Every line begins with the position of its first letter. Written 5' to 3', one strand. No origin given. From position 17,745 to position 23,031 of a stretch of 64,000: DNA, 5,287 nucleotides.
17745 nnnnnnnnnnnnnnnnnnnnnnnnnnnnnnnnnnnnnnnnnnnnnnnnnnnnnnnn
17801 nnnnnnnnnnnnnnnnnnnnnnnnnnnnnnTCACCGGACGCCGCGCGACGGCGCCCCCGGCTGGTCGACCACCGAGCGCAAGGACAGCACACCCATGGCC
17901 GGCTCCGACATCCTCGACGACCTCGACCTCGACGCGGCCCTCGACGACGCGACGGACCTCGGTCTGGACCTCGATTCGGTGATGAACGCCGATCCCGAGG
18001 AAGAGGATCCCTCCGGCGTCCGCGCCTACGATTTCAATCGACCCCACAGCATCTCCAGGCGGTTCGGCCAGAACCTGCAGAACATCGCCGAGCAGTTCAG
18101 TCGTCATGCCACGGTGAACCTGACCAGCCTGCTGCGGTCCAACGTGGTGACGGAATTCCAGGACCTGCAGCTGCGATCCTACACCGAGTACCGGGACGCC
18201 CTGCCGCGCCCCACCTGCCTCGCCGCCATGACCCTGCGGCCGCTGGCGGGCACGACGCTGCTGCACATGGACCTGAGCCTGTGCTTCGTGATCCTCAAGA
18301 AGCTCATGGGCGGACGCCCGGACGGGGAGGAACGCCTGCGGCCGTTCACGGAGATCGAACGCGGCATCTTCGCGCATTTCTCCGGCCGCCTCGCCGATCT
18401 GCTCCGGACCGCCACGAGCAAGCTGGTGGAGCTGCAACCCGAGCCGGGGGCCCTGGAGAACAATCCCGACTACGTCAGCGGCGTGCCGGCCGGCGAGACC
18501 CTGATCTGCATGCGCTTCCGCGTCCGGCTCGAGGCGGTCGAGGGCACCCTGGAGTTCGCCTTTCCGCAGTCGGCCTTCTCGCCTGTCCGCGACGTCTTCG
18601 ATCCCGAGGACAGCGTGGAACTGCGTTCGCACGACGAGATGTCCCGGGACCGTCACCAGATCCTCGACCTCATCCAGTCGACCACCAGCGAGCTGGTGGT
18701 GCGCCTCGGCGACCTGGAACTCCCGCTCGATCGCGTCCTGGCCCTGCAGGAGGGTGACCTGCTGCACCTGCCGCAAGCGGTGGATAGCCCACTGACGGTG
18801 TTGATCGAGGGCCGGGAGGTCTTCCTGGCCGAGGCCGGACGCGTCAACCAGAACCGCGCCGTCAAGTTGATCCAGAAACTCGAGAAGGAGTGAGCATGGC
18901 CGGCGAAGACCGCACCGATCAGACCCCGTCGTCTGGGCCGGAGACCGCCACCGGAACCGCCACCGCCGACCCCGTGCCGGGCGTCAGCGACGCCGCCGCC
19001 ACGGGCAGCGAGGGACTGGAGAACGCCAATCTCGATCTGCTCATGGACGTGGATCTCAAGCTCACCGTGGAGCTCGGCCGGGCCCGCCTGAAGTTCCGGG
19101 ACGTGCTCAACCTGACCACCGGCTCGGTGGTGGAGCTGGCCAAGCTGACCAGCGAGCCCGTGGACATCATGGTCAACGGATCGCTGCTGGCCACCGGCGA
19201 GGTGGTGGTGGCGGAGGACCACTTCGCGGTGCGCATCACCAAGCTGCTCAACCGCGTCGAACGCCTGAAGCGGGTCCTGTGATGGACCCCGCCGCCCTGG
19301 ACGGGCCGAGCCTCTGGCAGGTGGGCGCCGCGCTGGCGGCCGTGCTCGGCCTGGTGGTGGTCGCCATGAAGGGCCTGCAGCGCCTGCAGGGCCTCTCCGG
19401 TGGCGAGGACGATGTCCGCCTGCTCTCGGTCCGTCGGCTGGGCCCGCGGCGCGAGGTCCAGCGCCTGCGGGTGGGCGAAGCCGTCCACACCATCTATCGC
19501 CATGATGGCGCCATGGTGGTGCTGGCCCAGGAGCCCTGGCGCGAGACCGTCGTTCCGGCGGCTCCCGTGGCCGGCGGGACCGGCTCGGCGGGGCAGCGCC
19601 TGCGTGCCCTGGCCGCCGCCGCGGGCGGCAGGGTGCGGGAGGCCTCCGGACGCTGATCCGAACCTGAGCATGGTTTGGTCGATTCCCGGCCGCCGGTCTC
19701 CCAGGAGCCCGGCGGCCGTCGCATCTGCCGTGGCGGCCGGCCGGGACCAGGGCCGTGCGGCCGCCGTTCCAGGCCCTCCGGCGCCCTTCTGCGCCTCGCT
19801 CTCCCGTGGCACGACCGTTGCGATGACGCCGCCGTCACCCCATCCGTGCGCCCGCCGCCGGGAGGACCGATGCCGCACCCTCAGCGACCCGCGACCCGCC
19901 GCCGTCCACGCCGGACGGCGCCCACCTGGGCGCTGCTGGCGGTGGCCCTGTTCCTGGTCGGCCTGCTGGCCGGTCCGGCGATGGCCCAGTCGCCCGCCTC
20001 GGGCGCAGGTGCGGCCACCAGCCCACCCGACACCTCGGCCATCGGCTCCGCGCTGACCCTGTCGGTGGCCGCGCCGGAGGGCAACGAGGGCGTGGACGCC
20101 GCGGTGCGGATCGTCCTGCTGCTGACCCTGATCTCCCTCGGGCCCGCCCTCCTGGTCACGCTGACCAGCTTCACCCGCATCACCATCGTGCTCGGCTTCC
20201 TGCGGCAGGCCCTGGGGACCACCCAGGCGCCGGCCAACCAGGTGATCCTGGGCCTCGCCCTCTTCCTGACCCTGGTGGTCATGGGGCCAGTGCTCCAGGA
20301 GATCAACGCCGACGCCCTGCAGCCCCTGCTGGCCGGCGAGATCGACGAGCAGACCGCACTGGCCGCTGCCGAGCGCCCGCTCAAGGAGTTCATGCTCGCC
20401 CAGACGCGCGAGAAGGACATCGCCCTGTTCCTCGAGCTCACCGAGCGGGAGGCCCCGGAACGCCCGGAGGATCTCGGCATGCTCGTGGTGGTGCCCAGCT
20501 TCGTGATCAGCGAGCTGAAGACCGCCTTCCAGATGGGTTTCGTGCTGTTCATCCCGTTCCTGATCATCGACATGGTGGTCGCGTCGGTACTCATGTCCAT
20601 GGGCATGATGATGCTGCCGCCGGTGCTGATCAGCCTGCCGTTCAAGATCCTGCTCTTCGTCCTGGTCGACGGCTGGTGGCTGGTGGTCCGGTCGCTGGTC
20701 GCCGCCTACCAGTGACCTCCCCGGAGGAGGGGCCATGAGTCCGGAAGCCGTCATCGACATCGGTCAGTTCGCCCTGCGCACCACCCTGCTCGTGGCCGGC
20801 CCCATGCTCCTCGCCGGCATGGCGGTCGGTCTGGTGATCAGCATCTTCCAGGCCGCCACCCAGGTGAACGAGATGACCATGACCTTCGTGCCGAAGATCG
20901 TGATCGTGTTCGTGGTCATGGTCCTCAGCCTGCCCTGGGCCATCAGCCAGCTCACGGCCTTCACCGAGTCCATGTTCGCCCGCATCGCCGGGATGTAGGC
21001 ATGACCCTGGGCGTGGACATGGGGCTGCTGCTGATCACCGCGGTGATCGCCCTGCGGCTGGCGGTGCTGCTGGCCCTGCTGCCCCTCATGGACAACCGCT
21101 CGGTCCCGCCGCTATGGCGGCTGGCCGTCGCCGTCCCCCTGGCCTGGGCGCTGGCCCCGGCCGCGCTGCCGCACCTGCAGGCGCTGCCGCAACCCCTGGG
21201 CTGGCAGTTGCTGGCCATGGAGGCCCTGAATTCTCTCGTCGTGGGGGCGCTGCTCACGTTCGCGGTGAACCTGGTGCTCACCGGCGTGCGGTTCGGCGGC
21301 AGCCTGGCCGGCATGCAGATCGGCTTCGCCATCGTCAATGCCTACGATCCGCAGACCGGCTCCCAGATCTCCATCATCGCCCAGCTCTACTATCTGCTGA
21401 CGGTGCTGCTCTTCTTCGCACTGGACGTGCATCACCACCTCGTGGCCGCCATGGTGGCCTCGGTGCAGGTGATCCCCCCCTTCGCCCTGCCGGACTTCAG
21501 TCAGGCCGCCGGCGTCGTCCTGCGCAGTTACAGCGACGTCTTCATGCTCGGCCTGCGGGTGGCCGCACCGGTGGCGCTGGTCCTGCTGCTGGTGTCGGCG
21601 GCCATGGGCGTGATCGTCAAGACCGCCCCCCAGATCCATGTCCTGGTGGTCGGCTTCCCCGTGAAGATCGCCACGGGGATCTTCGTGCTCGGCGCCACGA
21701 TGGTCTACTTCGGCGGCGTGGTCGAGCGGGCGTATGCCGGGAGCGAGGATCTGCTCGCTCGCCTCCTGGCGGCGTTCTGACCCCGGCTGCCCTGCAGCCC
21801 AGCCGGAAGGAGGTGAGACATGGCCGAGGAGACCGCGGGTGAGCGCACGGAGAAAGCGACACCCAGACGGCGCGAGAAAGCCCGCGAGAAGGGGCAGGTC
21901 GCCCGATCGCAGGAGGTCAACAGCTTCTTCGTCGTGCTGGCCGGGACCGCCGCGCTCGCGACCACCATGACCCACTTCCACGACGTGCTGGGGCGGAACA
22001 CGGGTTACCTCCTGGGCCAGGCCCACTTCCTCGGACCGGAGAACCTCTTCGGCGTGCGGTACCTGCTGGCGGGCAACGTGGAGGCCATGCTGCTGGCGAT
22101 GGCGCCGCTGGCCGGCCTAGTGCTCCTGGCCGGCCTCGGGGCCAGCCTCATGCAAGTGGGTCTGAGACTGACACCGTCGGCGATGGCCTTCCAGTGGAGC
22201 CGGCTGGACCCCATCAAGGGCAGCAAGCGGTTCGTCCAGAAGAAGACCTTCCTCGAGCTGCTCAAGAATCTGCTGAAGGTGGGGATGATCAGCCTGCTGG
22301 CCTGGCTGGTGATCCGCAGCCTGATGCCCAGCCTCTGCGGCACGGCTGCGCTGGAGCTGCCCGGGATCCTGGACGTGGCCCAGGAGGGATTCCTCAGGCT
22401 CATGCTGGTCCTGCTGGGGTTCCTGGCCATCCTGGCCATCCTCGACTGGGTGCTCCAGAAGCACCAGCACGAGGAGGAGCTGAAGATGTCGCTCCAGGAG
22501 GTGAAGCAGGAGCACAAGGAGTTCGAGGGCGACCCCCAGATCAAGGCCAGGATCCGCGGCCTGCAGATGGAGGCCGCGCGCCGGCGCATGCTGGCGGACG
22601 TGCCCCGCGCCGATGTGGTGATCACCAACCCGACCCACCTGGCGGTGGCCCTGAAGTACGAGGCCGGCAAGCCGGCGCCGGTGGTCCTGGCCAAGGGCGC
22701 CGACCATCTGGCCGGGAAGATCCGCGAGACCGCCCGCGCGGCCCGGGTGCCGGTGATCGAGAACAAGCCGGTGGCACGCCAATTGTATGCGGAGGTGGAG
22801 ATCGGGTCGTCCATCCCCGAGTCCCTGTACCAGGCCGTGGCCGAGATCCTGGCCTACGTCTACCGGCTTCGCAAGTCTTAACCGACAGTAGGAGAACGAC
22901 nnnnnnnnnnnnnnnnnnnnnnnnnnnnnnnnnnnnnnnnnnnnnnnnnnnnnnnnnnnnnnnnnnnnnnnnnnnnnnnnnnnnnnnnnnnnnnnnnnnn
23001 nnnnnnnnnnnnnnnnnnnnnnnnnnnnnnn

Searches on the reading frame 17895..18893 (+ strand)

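Call 79: search_protein_families(library=pfam, max_evalue=0.00001, proteins=[window:17895-18893:+])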
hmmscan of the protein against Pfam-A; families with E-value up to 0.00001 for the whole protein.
window:17895-18893:+ (332 aa): 2 families
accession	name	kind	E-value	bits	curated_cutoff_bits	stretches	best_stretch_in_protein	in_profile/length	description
PF02154.20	FliM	-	1.2e-34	120.3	27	1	45-233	1-190/192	Flagellar motor switch protein FliM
PF01052.25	FliMN_C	-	2.1e-16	60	23.8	1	259-329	2-72/73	Type III flagellar switch regulator (C-ring) FliN C-term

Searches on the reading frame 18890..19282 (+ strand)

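Call 80: search_protein_families(library=pfam, max_evalue=0.00001, proteins=[window:18890-19282:+])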
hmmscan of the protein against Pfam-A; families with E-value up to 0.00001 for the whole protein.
window:18890-19282:+ (130 aa): 1 family
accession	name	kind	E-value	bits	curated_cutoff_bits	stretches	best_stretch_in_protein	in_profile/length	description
PF01052.25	FliMN_C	-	8.1e-24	83.8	23.8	1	50-120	2-72/73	Type III flagellar switch regulator (C-ring) FliN C-term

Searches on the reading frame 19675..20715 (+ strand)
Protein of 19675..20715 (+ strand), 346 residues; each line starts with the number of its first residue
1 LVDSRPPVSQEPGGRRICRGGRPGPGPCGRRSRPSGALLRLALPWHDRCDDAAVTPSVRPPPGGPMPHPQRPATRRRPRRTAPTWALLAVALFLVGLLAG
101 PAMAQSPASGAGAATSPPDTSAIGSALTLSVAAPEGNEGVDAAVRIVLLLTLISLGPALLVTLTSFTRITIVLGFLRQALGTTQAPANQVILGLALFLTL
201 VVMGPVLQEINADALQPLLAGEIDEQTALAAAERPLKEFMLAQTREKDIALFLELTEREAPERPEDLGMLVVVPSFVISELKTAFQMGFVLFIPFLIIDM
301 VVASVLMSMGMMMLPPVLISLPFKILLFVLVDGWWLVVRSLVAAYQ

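Call 80: search_protein_families(library=pfam, max_evalue=0.00001, proteins=[window:19675-20715:+])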
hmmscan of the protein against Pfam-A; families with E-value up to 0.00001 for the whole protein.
window:19675-20715:+ (346 aa): 1 family
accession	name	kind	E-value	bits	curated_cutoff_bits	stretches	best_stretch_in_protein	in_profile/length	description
PF00813.25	FliP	-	1.3e-79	267.1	26.9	1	149-341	1-191/191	FliP family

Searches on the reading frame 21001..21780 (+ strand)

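Call 80: search_protein_families(library=pfam, max_evalue=0.00001, proteins=[window:21001-21780:+])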
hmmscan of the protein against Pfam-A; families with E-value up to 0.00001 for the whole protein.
window:21001-21780:+ (259 aa): 1 family
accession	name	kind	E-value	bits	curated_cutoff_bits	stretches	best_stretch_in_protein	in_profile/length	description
PF01311.25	Bac_export_1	-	1.5e-53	182.2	27.8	1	13-245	4-227/230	Bacterial export proteins, family 1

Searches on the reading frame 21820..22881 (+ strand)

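Call 80: search_protein_families(library=pfam, max_evalue=0.00001, proteins=[window:21820-22881:+])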
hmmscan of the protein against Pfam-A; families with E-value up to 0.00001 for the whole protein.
window:21820-22881:+ (353 aa): 1 family
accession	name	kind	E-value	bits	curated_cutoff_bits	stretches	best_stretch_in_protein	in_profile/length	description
PF01312.24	Bac_export_2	-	1.2e-119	399.9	24.4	1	7-347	1-335/335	FlhB HrpN YscU SpaS Family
